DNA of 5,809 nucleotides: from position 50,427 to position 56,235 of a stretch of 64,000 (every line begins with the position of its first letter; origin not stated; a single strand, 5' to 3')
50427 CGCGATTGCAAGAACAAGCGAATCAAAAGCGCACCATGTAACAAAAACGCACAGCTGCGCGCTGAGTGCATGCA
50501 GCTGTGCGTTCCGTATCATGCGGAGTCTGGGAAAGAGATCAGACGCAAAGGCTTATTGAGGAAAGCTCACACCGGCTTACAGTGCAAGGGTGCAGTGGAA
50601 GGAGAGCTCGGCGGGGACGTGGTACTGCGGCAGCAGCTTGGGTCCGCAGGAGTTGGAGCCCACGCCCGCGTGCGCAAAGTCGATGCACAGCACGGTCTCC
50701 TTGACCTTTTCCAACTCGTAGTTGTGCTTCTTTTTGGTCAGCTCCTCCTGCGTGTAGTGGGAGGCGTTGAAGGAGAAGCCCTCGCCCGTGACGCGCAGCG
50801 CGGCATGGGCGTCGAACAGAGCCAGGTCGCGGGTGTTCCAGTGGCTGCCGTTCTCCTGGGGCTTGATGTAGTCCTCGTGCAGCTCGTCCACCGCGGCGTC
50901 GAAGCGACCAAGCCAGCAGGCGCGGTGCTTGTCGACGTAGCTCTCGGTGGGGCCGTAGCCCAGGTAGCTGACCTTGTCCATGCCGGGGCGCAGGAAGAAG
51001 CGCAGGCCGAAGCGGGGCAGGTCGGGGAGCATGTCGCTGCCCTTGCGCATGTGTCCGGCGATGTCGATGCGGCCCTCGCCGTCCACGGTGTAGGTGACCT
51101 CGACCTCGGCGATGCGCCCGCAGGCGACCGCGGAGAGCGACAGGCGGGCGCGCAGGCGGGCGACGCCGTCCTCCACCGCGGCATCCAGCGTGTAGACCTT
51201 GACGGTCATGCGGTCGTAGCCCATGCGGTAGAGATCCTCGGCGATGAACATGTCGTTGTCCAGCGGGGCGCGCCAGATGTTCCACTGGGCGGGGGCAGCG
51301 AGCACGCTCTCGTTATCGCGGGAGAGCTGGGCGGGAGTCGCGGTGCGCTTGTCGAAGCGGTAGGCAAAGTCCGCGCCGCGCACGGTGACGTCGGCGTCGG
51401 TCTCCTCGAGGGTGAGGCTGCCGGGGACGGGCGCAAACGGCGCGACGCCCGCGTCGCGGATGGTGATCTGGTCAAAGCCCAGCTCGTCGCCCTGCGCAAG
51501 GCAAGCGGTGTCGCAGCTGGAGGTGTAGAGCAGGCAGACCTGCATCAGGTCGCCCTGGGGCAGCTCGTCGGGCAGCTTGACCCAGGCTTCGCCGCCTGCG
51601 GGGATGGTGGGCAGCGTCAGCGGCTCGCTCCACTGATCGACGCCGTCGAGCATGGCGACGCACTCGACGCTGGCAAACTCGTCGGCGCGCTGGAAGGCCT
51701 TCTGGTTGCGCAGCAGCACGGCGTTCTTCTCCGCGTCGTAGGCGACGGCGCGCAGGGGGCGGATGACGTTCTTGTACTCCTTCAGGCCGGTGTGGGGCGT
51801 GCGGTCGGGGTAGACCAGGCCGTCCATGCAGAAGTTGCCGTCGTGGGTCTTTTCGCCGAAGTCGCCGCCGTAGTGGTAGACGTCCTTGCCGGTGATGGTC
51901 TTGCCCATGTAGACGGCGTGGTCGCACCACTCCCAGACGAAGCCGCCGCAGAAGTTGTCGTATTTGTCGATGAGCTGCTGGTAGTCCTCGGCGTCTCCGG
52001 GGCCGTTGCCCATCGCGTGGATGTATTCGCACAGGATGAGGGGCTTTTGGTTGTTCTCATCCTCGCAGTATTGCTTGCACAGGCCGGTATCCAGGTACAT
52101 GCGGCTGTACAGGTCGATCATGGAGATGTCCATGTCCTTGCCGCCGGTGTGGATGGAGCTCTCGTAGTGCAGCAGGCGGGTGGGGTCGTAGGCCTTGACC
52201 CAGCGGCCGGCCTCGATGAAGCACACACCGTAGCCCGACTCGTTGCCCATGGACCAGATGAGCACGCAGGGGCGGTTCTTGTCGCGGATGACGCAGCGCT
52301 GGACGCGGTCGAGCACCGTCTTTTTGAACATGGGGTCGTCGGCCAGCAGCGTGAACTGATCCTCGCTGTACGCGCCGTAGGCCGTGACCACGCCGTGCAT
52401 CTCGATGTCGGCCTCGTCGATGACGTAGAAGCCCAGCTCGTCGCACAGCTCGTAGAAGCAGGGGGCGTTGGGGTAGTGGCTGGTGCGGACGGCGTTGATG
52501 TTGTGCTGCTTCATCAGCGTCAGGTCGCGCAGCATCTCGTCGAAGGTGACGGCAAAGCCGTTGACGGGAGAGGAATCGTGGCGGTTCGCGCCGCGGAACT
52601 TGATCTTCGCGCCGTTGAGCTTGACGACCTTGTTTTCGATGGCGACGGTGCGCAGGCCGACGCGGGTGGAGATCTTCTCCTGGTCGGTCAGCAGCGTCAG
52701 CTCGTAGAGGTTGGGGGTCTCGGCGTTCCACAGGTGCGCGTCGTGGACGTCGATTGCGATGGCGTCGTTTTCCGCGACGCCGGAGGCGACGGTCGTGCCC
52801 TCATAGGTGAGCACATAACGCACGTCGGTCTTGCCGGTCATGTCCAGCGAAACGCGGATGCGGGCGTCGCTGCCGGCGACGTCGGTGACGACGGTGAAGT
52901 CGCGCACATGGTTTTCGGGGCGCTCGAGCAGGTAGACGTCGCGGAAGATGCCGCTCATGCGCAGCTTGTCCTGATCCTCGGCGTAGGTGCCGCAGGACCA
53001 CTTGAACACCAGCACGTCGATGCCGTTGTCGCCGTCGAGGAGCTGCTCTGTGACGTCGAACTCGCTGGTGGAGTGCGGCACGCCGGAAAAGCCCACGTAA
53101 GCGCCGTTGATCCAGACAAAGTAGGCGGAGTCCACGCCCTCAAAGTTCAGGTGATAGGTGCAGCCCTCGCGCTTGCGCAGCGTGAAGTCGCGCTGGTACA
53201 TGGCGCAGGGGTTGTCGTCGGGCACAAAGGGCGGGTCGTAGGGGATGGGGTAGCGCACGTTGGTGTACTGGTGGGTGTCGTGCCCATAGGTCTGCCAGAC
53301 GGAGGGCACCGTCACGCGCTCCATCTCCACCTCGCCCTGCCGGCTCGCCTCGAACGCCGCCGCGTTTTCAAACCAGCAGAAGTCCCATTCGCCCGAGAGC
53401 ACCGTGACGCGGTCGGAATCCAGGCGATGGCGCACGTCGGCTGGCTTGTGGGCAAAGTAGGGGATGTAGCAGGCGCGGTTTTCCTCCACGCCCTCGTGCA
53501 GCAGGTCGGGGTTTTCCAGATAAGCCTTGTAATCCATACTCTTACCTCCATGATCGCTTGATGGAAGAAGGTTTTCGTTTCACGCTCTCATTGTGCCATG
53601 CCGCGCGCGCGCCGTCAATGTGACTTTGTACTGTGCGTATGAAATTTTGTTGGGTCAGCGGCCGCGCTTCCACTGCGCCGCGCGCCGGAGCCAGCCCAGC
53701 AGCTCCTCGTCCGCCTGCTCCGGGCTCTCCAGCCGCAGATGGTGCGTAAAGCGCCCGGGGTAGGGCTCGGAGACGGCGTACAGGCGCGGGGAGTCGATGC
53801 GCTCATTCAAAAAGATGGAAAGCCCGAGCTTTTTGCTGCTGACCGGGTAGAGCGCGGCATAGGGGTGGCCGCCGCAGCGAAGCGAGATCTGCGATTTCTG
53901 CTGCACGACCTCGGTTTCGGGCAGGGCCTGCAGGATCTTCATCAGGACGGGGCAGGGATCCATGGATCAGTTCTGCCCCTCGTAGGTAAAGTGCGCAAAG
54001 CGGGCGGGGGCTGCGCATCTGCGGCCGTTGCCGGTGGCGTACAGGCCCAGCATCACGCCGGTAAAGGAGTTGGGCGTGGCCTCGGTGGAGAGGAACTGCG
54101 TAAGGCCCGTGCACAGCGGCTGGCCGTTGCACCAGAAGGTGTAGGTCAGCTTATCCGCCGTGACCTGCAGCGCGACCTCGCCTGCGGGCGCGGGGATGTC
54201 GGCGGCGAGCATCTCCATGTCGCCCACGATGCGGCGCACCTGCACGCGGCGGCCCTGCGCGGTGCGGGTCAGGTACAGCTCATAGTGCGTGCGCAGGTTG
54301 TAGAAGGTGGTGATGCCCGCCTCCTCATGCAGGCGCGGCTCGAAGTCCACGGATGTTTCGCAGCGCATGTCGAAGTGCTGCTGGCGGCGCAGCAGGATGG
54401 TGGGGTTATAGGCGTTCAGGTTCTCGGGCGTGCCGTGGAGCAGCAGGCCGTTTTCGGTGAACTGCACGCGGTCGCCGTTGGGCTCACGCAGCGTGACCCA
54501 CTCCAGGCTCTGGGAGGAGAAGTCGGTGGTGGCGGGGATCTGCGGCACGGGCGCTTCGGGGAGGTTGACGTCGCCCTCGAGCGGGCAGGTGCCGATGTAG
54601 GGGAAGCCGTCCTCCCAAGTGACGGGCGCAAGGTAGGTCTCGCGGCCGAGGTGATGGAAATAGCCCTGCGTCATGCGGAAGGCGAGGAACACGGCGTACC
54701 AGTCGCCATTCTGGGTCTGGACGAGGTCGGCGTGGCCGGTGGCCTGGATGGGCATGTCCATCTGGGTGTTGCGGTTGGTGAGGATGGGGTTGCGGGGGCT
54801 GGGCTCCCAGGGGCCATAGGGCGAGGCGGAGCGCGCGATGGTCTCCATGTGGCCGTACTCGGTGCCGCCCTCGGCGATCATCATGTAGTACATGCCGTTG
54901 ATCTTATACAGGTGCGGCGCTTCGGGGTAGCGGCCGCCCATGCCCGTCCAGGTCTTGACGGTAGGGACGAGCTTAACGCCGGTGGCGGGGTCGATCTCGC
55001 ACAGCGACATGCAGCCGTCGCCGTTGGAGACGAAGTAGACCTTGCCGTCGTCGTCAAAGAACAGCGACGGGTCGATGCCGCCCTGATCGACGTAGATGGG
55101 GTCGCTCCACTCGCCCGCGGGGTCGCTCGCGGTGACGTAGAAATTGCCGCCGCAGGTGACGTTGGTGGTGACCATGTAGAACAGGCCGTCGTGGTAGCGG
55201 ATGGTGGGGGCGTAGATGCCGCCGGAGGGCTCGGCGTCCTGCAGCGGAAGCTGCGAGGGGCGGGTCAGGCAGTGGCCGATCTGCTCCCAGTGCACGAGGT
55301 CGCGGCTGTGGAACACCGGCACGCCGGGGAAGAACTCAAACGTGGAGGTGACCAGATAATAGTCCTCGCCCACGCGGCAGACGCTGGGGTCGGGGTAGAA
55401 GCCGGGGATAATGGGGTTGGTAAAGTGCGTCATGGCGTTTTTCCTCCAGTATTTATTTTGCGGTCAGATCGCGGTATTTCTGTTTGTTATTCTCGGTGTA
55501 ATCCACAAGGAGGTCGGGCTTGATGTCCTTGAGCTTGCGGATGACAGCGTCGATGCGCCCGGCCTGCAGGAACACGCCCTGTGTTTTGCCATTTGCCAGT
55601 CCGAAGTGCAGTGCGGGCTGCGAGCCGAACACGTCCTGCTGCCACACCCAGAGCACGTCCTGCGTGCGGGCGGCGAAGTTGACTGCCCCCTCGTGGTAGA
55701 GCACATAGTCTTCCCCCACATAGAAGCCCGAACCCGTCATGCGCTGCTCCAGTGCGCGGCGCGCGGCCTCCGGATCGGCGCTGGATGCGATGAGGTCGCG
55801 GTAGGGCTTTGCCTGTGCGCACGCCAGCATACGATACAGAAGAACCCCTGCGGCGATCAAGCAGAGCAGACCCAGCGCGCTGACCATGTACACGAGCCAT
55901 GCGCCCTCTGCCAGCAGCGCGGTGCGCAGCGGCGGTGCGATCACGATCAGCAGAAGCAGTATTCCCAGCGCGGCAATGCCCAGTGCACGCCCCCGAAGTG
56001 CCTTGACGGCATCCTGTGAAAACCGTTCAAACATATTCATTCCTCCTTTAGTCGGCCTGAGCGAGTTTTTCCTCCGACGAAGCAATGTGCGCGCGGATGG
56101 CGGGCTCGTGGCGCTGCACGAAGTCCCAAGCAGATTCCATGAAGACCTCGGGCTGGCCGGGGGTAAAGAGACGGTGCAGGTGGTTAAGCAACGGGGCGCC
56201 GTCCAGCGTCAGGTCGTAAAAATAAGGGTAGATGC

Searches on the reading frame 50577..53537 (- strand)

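Call 13: search_protein_families(library=pfam, proteins=[window:50577-53537:-], max_evalue=0.001)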
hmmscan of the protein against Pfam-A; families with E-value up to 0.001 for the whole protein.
window:50577-53537:- (986 aa): 6 families
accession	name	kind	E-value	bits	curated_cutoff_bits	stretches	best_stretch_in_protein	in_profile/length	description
PF02836.23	Glyco_hydro_2_C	-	2.9e-100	335.7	21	1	298-595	1-300/302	Glycosyl hydrolases family 2, TIM barrel domain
PF02929.23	Bgal_small_N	-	1.5e-68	231.6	25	1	721-983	2-247/248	Beta galactosidase small chain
PF02837.24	Glyco_hydro_2_N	-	3.1e-37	128.5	28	1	46-207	3-169/169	Glycosyl hydrolases family 2, sugar binding domain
PF00703.27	Glyco_hydro_2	-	6e-08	33.9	23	1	210-296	2-109/109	Glycosyl hydrolases family 2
PF22666.2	Glyco_hydro_2_N2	-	2.4e-05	24.9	27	1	113-177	51-117/167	Glycosyl hydrolase 2 galactose-binding domain-like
PF16353.11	LacZ_4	-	0.00026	21.7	27.3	0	609-693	3-86/87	Beta-galactosidase, domain 4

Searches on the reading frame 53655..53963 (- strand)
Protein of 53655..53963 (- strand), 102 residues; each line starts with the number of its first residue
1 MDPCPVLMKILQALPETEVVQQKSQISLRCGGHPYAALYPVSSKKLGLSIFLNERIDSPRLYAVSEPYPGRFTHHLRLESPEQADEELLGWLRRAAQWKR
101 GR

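Call 13: search_protein_families(library=pfam, proteins=[window:53655-53963:-], max_evalue=0.001)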
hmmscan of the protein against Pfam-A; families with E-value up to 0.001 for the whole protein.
window:53655-53963:- (102 aa): 1 family
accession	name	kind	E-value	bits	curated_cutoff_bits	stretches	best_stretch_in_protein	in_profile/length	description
PF18899.5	DUF5655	-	1e-09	38.9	24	1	7-96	20-106/109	Domain of unknown function (DUF5655)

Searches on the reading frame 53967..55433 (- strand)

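Call 13: search_protein_families(library=pfam, proteins=[window:53967-55433:-], max_evalue=0.001)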
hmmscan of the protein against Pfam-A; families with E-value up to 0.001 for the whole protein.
window:53967-55433:- (488 aa): 2 families
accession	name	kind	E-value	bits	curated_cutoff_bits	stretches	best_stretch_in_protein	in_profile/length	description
PF04616.20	Glyco_hydro_43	-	8.1e-91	304.8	32.2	1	4-278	1-288/288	Glycosyl hydrolases family 43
PF17851.8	GH43_C2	-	7.8e-34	117.6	22.7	1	304-485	3-203/203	Beta xylosidase C-terminal Concanavalin A-like domain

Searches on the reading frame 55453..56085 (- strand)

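Call 13: search_protein_families(library=pfam, proteins=[window:55453-56085:-], max_evalue=0.001)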
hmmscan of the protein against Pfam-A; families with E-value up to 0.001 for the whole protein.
window:55453-56085:- (210 aa): 1 family
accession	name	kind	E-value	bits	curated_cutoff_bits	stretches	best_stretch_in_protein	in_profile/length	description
PF20456.3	DUF6709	-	2.1e-05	24.1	27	1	63-202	186-337/339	Family of unknown function (DUF6709)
